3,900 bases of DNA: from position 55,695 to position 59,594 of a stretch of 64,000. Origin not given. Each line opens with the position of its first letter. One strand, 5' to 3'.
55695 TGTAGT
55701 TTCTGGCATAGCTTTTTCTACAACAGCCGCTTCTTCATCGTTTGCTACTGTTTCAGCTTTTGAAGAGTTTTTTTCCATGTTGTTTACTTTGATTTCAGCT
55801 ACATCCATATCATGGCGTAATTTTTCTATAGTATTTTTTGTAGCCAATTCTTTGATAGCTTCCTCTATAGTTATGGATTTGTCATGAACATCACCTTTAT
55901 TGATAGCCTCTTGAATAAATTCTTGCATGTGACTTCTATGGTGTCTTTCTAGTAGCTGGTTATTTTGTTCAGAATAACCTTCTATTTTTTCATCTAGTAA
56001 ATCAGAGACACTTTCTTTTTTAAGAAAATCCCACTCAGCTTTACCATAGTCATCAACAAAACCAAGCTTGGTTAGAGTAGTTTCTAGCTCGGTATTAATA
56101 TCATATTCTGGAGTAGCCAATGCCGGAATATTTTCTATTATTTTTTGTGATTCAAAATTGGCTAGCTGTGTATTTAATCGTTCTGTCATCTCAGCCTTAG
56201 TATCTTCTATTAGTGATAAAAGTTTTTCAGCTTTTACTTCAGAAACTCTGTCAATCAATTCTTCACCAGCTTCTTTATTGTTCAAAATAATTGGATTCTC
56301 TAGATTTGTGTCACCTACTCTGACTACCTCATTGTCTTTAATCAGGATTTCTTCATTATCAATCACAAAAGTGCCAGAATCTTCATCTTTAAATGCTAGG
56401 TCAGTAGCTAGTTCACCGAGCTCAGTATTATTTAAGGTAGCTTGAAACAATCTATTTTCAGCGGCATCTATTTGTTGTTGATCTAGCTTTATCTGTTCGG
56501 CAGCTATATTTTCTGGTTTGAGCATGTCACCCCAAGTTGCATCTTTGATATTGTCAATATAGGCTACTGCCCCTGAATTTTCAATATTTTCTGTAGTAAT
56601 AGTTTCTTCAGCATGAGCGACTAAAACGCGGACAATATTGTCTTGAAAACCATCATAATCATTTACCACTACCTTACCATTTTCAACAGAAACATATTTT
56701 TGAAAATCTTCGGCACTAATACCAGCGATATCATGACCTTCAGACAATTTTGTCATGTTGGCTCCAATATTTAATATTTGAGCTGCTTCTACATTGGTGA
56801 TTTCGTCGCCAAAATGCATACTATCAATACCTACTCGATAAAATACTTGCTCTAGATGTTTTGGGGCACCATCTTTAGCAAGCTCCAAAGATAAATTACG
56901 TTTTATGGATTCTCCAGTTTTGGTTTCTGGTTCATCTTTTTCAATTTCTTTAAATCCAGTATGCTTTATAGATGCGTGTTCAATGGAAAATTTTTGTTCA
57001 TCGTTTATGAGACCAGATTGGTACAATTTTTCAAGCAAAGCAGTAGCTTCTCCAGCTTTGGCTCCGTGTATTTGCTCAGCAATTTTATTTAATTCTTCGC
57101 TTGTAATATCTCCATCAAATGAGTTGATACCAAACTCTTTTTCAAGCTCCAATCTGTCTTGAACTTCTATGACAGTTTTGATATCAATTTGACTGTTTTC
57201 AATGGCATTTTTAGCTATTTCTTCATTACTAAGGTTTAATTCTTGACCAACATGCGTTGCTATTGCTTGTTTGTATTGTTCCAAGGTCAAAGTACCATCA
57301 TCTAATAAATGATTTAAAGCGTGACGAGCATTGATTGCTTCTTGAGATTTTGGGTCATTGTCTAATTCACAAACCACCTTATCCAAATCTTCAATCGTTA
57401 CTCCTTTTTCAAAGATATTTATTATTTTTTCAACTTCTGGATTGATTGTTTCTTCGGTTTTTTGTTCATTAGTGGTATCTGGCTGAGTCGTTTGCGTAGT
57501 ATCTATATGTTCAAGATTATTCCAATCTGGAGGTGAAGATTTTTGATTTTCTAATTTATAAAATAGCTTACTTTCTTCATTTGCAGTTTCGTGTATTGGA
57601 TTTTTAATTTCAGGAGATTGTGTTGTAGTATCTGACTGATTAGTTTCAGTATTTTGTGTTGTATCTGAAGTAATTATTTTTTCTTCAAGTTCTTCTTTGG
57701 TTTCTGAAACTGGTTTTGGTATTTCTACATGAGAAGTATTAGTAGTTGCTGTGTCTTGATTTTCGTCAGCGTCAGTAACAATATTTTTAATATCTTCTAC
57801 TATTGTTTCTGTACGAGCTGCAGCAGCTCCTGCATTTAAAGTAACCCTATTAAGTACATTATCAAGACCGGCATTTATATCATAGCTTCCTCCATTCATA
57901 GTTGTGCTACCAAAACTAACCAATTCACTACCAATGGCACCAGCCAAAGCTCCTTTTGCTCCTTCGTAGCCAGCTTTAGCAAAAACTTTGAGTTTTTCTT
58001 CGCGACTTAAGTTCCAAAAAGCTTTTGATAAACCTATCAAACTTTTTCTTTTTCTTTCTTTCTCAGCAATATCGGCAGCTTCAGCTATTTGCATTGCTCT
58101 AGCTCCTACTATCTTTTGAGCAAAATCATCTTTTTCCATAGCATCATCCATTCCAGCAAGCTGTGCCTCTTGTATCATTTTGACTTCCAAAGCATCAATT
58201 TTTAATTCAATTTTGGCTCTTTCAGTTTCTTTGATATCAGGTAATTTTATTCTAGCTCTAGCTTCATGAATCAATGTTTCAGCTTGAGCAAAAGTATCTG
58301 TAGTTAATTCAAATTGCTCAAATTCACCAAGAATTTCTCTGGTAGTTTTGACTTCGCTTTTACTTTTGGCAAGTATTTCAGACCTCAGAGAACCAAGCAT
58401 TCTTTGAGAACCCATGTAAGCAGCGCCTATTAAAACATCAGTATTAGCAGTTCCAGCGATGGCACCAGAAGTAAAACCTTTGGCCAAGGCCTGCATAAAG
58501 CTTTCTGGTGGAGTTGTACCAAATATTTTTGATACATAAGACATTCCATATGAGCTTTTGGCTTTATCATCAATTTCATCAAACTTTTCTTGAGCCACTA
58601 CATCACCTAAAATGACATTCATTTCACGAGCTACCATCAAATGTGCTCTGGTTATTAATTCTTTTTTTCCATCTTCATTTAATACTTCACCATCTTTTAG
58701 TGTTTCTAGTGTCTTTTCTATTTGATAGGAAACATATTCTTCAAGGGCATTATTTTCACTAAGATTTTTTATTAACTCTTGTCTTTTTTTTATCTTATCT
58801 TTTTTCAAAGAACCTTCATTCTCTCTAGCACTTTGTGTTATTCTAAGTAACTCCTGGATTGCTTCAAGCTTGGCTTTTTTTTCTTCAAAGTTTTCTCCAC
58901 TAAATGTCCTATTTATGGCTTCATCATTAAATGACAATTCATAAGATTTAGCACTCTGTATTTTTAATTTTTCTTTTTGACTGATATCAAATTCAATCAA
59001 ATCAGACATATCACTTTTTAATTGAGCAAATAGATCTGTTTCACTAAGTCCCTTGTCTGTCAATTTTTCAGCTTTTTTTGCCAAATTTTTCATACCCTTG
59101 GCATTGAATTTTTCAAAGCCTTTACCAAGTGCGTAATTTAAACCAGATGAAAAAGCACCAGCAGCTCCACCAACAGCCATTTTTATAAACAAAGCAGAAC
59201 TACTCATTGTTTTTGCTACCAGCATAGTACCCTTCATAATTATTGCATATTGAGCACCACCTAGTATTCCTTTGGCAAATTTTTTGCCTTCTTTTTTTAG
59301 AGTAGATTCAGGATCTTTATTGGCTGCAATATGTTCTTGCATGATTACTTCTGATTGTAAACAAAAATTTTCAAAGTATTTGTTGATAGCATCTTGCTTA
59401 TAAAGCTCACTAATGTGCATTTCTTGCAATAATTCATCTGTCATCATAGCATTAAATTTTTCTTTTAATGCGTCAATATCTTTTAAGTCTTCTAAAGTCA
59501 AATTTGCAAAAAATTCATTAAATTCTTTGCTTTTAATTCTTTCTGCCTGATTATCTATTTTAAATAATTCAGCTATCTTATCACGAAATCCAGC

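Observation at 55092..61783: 2049-aa giant protein with a recently homogenised internal tandem repeat, preceded by two small ORFs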

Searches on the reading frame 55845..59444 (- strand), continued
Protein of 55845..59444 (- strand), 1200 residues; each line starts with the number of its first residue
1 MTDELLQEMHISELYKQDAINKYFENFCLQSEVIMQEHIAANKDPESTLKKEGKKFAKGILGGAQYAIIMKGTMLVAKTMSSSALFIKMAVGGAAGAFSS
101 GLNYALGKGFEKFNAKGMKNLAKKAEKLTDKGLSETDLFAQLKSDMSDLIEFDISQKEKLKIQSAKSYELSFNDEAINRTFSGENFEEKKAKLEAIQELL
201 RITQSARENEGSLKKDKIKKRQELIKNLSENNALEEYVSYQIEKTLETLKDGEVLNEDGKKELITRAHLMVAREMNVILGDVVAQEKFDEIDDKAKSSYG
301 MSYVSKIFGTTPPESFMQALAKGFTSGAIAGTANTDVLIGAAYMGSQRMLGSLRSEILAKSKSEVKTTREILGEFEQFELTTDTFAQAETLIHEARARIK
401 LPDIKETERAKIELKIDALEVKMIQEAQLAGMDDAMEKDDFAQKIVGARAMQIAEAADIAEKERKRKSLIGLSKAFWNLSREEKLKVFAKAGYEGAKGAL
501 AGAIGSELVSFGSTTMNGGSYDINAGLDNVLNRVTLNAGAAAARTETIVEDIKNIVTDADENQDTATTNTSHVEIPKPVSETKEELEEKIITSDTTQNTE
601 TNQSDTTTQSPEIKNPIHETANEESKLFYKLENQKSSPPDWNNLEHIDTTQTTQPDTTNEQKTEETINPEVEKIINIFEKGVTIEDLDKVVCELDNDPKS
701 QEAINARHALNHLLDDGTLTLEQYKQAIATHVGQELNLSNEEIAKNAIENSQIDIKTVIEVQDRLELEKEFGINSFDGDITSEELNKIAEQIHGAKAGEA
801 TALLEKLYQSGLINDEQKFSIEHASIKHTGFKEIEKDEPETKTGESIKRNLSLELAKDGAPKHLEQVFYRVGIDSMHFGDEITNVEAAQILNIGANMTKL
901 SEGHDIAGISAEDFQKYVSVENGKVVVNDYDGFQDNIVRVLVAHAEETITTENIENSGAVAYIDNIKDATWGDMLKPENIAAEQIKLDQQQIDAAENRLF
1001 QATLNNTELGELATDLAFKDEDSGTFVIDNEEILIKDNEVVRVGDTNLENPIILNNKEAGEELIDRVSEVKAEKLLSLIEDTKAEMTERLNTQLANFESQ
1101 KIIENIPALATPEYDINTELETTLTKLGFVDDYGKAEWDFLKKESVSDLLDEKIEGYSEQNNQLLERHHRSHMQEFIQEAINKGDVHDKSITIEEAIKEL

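Call 101: search_protein_families(library=pfam, proteins=[L024:7045-7383:+, L024:1731-2435:+, L024:2546-3853:+, L023:1330-1938:+, L023:1962-3995:+, L022:4981-5163:+, L022:302-1228:-, L018:10393-11220:-, L020:3407-3739:+, L021:3404-3769:+], max_evalue=0.05)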
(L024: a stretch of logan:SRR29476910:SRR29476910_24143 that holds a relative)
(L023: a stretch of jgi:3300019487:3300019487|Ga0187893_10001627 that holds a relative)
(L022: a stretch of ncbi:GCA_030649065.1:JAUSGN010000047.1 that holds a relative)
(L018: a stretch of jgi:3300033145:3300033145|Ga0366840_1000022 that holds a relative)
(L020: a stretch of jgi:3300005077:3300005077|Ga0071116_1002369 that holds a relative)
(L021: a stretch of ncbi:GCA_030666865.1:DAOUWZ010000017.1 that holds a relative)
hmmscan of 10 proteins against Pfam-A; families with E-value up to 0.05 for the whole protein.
L024:7045-7383:+ (112 aa): 3 families
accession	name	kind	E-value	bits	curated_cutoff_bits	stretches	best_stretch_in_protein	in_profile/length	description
PF18908.5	DUF5663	-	0.0033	18.4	23.7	1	53-100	38-83/84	Protein of unknown function (DUF5663)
PF09959.14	DUF2193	-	0.013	14.4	25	1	58-111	67-118/498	Uncharacterized protein conserved in archaea (DUF2193)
PF18863.6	AbiJ_NTD4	-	0.038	14.9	34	1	3-87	15-105/152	AbiJ N-terminal domain 4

L024:1731-2435:+ (234 aa): 15 families
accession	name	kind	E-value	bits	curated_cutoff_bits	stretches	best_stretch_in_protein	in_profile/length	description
PF08614.16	ATG16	-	0.00036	21.2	33.7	0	49-103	87-141/200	Autophagy protein 16 (ATG16)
PF10211.14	Ax_dynein_light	-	0.0012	19.3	26.4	0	60-102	115-157/187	Axonemal dynein light chain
PF24922.1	ACBP4_C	-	0.0039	17.9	31.2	1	70-156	2-87/105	Acyl-CoA-binding domain-containing protein 4-6, C-terminal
PF04012.17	PspA_IM30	-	0.0058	16.7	33.9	0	59-104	93-138/220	PspA/IM30 family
PF03961.19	FapA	-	0.0077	16.3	31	1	30-161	103-229/272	Flagellar Assembly Protein A beta solenoid domain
PF11932.13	DUF3450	-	0.0077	16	32.6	1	37-147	3-112/241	Protein of unknown function (DUF3450)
PF24319.2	DUF7491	-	0.01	16.5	30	0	128-162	49-83/90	Coiled-coil region of unknown function (DUF7491)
PF15397.11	DUF4618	-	0.01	15.7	34.9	1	74-114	196-236/258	Domain of unknown function (DUF4618)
PF10805.13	DUF2730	-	0.017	15.7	24.9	1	25-104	8-89/102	Protein of unknown function (DUF2730)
PF14584.11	DUF4446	-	0.02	15.4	27.4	1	25-99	6-80/150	Protein of unknown function (DUF4446)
PF07926.17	TPR_MLP1_2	-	0.02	15.3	36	0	55-99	73-117/129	TPR/MLP1/MLP2-like protein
PF06810.17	Phage_scaffold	-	0.033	14.6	35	0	127-171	40-85/170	Phage capsid assembly scaffolding protein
PF04102.17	SlyX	-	0.037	15.1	30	0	61-105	7-51/67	SlyX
PF15372.11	DUF4600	-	0.039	14.7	27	0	78-148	14-84/128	Domain of unknown function (DUF4600)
PF02996.22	Prefoldin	-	0.048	14.1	23.2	0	63-98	83-118/120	Prefoldin subunit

L024:2546-3853:+ (435 aa): 4 families
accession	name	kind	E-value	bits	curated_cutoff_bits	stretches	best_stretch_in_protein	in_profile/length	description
PF03734.19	YkuD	-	0.001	20.1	23.4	1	173-299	3-130/146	L,D-transpeptidase catalytic domain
PF15575.11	Imm49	-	0.025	14.6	30.1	1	35-92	156-215/217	Immunity protein 49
PF07704.17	PSK_trans_fac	-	0.04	15.3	28.3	0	21-48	12-39/82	Rv0623-like transcription factor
PF00611.28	FCH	-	0.045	14.5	27.8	0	41-57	28-44/78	Fes/CIP4, and EFC/F-BAR homology domain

L023:1330-1938:+ (202 aa): 1 family
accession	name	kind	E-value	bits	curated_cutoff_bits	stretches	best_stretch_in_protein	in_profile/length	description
PF19981.4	DUF6417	-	0.025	15.1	28.4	0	147-193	5-34/69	Family of unknown function (DUF6417)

L023:1962-3995:+ (677 aa): 2 families
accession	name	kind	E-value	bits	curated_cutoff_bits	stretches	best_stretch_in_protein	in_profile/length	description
PF15784.10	GPS2_interact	-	0.0021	18.9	27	1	505-566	25-87/92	G-protein pathway suppressor 2-interacting domain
PF08954.16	Trimer_CC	-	0.018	15.1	27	1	504-543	5-48/52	Trimerisation motif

L022:4981-5163:+ (60 aa): 1 family
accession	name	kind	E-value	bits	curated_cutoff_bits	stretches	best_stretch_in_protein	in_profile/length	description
PF12762.13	DDE_Tnp_IS1595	-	0.047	14.1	27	0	8-47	17-57/153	ISXO2-like transposase domain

L022:302-1228:- (308 aa): 0 families

L018:10393-11220:- (275 aa): 1 family
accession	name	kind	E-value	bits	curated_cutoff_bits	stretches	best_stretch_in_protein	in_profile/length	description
PF12943.12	DUF3839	-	0.01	15.7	22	0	176-255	142-220/242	Protein of unknown function (DUF3839)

L020:3407-3739:+ (110 aa): 0 families

L021:3404-3769:+ (121 aa): 1 family
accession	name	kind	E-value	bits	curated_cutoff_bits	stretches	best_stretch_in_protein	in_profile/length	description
PF09415.16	CENP-X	-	0.025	15.3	25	1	13-60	26-73/74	CENP-S associating Centromere protein X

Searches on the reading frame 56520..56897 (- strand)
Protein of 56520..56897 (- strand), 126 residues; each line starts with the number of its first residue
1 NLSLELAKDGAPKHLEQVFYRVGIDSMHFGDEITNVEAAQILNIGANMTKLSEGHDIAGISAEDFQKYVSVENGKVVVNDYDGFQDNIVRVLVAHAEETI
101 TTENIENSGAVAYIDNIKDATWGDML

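Call 41: find_related_loci(query=A2, collection=genome_contigs, flank=10000)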
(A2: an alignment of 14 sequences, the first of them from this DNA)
Query A2 (126 aa) in genome_contigs; peptide patterns used: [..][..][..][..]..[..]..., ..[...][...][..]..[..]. (x = any residue, [..] = any of these).
253 stretches matched a pattern; 5 encode a relative of the query (tblastn E <= 1e-3); 5 distinct loci.
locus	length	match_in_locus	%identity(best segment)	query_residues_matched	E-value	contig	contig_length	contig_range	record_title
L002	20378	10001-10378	66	2-126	5e-55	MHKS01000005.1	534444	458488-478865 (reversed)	MAG: Candidatus Komeilibacteria bacterium RIFOXYD1_FULL_37_29 rifoxyd1_full_scaffold_8, whole genome shotgun sequence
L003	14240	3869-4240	62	2-125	1e-53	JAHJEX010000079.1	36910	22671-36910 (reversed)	MAG: Patescibacteria group bacterium isolate Modern_marine_glass_biofilm.mb.144 Modern_marine_gla.mb.144_k141_1016436, w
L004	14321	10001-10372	61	2-125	4e-53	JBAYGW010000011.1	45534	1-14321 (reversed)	MAG: Patescibacteria group bacterium isolate SO_2016_GW1_134 scaffold01531_OW334_2016, whole genome shotgun sequence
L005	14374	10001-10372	59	2-125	2e-51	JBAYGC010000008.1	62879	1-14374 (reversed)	MAG: Patescibacteria group bacterium isolate SO_2016_GW1_116 scaffold00970_OW334_2016, whole genome shotgun sequence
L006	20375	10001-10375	56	2-126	5e-48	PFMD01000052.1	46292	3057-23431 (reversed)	MAG: Candidatus Kerfeldbacteria bacterium CG_4_10_14_0_8_um_filter_42_10 CG_4_10_14_0.8_um_filter_scaffold_1211_c, whole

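Call 54: search_protein_families(library=pfam, proteins=[L003:410-742:+, L003:753-1100:+, L006:6896-7216:+, L006:7221-7568:+, L002:6114-6446:+, L002:6454-6639:+, L004:12304-13293:-, L002:11542-12591:-, L006:12647-13561:-], max_evalue=0.1)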
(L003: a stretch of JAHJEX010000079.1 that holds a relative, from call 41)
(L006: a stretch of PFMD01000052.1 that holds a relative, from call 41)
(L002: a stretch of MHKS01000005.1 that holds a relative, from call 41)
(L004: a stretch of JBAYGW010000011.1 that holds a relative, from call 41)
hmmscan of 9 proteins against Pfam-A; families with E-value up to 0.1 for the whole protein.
L003:410-742:+ (110 aa): 1 family
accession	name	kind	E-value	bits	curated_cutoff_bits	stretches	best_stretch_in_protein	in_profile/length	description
PF20909.2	SpGH101_helical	-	0.079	13.4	27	0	77-96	18-37/60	Endo-alpha-N-acetylgalactosaminidase, helical bundle domain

L003:753-1100:+ (115 aa): 1 family
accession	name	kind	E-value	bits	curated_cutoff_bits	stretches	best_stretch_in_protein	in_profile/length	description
PF19380.4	DUF5955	-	0.0092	16.8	27.1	1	57-101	5-52/88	Family of unknown function (DUF5955)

L006:6896-7216:+ (106 aa): 4 families
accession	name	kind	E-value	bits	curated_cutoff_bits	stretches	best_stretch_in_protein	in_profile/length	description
PF20909.2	SpGH101_helical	-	0.012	15.9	27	1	61-93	5-37/60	Endo-alpha-N-acetylgalactosaminidase, helical bundle domain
PF17561.7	TssO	-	0.032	14.8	29.2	1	47-89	63-104/148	Type VI secretion system, TssO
PF04102.17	SlyX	-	0.046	14.8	30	1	45-92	9-56/67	SlyX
PF13990.11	YjcZ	-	0.059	13.1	27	1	45-91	70-116/272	YjcZ-like protein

L006:7221-7568:+ (115 aa): 6 families
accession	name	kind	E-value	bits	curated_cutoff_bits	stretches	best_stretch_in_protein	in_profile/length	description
PF13315.11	DUF4085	-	0.011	15.9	24.1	1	44-101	60-117/205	Protein of unknown function (DUF4085)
PF03194.20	LUC7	-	0.031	14.5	33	1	36-113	80-156/246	LUC7 N_terminus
PF04513.17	Baculo_PEP_C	-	0.049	14.1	38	1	49-97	36-84/140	Baculovirus polyhedron envelope protein, PEP, C terminus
PF09548.15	Spore_III_AB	-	0.052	14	32.5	1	36-99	24-87/170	Stage III sporulation protein AB (spore_III_AB)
PF01544.23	CorA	-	0.064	13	27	1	46-108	88-153/292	CorA-like Mg2+ transporter protein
PF03961.19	FapA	-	0.08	13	31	1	38-113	154-227/272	Flagellar Assembly Protein A beta solenoid domain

L002:6114-6446:+ (110 aa): 3 families
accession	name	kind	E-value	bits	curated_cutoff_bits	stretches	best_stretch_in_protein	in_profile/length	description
PF18908.5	DUF5663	-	0.0036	18.3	23.7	1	37-85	24-71/84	Protein of unknown function (DUF5663)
PF03477.21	ATP-cone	-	0.012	16.6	25.8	1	5-77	12-77/88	ATP cone domain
PF21825.2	crAss001_48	-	0.09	13.1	24.8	0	57-89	9-38/61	crAss001_48 related protein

L002:6454-6639:+ (61 aa): 0 families

L004:12304-13293:- (329 aa): 1 family
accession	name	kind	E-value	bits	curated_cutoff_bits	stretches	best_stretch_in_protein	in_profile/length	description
PF25004.1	DUF7782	-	0.092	13.4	27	0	113-158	18-62/120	Domain of unknown function (DUF7782)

L002:11542-12591:- (349 aa): 3 families
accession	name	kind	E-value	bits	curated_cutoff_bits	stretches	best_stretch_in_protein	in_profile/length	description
PF04043.20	PMEI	-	0.0041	17.7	29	1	221-319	43-134/156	Plant invertase/pectin methylesterase inhibitor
PF16632.10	Caskin-tail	-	0.033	15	35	0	261-282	3-24/63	C-terminal region of Caskin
PF24481.2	CT398_CC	-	0.085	13.1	27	1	109-175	104-170/180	CT398-like coiled coil hairpin domain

L006:12647-13561:- (304 aa): 2 families
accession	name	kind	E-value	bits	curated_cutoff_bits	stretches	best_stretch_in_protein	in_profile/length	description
PF07889.17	DUF1664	-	0.0012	19.3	34.6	1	194-239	76-121/124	Protein of unknown function (DUF1664)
PF24151.2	ArlX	-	0.01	15.8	28.7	1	192-277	54-140/229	ArlX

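Call 65: find_homologous_proteins(query=A2, max_evalue=0.001)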
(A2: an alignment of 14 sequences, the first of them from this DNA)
Query A2 (14 sequences): 894 candidates shared short words with the query, none scored E <= 0.001.

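Call 66: find_related_loci(query=A2, collection=metagenome_contigs, flank=10000)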
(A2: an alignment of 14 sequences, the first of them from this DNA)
Query A2 (126 aa) in metagenome_contigs; peptide patterns used: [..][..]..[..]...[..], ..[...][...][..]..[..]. (x = any residue, [..] = any of these).
312 stretches matched a pattern; 9 encode a relative of the query (tblastn E <= 1e-3); 9 distinct loci.
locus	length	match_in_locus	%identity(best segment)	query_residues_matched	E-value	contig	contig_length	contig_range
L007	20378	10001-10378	66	2-126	8e-55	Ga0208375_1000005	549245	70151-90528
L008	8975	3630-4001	62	2-125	1e-53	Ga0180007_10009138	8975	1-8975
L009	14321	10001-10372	61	2-125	6e-53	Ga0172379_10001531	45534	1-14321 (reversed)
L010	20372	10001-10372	60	2-125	1e-52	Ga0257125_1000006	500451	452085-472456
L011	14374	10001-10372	59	2-125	3e-51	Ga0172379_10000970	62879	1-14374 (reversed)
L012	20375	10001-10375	58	1-125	1e-49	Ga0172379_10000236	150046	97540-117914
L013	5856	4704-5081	54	1-126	7e-48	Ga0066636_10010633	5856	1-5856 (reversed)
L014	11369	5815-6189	56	2-126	7e-48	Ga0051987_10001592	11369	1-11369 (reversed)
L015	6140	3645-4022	54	1-126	8e-48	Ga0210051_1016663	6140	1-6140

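Call 84: find_related_loci(query=A2, collection=viral_contigs, flank=5000)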
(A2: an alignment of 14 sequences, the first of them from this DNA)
Query A2 (126 aa) in viral_contigs; peptide patterns used: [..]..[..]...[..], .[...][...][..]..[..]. (x = any residue, [..] = any of these).
141 stretches matched a pattern, but none encodes a relative of the query by tblastn (E <= 1e-3).
